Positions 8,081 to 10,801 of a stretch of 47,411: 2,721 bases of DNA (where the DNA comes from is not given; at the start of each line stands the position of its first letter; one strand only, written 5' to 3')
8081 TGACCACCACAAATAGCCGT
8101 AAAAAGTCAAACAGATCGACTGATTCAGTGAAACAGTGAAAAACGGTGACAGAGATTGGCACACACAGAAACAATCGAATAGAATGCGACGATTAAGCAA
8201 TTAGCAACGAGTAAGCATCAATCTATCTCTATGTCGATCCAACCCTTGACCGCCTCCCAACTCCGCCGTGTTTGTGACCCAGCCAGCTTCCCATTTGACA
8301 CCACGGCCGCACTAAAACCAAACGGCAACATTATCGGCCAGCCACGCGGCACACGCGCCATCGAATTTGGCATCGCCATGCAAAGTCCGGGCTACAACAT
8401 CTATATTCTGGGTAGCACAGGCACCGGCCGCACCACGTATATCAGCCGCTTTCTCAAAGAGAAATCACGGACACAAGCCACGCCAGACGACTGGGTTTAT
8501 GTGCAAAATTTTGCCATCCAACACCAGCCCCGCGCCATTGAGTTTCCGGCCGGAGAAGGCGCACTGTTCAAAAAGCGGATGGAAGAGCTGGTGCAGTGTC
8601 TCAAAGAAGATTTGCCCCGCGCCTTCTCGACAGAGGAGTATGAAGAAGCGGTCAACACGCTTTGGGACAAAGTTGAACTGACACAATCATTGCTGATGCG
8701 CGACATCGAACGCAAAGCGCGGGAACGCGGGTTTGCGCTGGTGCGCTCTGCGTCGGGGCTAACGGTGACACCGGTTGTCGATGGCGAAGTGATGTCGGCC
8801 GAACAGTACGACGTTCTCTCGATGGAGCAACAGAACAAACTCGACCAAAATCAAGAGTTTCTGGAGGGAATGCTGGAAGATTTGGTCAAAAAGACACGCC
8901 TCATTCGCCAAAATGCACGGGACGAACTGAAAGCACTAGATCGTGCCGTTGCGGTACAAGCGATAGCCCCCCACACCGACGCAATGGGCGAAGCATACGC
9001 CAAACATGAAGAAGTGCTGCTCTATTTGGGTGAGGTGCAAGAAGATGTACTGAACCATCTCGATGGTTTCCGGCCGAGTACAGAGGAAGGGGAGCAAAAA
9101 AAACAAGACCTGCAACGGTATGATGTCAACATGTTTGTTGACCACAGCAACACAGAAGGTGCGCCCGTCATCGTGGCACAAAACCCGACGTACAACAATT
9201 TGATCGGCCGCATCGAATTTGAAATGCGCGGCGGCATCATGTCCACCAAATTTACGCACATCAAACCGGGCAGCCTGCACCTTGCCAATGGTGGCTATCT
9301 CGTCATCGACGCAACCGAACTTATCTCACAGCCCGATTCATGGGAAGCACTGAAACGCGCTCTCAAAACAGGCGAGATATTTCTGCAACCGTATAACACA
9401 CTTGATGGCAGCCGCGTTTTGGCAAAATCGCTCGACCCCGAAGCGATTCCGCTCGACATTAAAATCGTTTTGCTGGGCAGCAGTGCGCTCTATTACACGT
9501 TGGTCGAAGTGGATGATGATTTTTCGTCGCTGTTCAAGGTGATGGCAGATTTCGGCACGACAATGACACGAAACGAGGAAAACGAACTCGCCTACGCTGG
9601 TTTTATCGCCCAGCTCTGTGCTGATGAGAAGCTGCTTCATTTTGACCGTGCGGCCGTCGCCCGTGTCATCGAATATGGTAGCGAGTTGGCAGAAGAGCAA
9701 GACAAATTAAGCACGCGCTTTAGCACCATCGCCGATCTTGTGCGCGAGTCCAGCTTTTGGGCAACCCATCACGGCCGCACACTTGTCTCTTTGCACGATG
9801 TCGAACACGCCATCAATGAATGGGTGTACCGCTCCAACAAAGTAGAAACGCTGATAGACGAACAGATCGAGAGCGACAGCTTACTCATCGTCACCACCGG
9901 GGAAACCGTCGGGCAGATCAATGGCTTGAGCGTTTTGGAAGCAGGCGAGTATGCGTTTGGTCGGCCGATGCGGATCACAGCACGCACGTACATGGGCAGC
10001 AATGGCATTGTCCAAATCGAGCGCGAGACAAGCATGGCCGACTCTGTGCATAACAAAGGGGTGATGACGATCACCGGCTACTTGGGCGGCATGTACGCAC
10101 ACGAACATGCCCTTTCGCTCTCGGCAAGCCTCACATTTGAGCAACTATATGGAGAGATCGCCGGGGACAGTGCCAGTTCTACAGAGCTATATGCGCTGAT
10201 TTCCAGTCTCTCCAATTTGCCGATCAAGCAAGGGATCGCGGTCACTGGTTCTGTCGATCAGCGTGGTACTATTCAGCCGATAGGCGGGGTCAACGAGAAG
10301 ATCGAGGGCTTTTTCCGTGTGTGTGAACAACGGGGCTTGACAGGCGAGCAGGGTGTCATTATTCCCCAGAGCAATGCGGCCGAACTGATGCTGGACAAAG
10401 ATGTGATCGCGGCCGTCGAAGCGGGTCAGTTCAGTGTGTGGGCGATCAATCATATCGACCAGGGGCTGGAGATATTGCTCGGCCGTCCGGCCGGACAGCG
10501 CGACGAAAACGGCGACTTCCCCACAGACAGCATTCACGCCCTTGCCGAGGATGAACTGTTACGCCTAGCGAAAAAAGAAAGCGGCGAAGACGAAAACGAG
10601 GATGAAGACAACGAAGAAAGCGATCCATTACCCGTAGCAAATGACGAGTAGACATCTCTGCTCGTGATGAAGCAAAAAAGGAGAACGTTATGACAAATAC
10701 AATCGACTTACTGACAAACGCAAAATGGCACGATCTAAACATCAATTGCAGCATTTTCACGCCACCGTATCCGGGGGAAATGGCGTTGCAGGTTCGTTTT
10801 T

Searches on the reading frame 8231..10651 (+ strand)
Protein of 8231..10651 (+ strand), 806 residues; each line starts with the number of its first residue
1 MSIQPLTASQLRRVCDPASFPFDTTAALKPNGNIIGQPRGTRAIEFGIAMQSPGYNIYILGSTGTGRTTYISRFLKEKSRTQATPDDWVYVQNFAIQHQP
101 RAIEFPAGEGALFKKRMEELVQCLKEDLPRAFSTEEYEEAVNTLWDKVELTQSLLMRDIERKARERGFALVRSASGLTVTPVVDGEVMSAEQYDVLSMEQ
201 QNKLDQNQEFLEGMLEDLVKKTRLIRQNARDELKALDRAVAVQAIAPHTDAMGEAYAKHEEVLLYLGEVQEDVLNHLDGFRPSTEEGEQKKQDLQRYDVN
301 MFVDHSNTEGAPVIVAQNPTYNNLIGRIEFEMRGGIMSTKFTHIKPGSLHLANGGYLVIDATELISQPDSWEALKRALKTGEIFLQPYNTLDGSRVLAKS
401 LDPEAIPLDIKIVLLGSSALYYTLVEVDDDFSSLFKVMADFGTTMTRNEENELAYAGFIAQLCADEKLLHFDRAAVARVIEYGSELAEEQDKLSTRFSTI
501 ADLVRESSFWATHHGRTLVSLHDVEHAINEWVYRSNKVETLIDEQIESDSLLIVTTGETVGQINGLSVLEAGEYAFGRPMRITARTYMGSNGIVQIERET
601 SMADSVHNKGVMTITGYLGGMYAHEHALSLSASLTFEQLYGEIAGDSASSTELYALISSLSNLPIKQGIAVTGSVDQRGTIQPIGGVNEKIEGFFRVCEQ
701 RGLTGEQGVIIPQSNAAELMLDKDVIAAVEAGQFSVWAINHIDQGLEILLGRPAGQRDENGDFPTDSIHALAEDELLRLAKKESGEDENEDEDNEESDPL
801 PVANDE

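Call 34: search_protein_families(library=pfam, proteins=[window:8231-10651:+], max_evalue=0.001)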
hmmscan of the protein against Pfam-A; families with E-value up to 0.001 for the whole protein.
window:8231-10651:+ (806 aa): 4 families
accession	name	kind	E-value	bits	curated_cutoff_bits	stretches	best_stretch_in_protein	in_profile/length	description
PF13654.12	AAA_32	-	7.1e-47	159.2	21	1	309-441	1-132/133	LonB-like, AAA domain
PF20436.4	LonB_AAA-LID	-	8.8e-25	87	22.4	1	470-534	1-65/65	Archaeal LonB, AAA+ ATPase LID domain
PF20437.3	LonC_helical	-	3.2e-14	53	24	1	87-120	1-34/34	Lon-like LonC helical domain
PF05362.19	Lon_C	-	9.1e-10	38.9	21.1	1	645-750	109-203/205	Lon protease (S16) C-terminal proteolytic domain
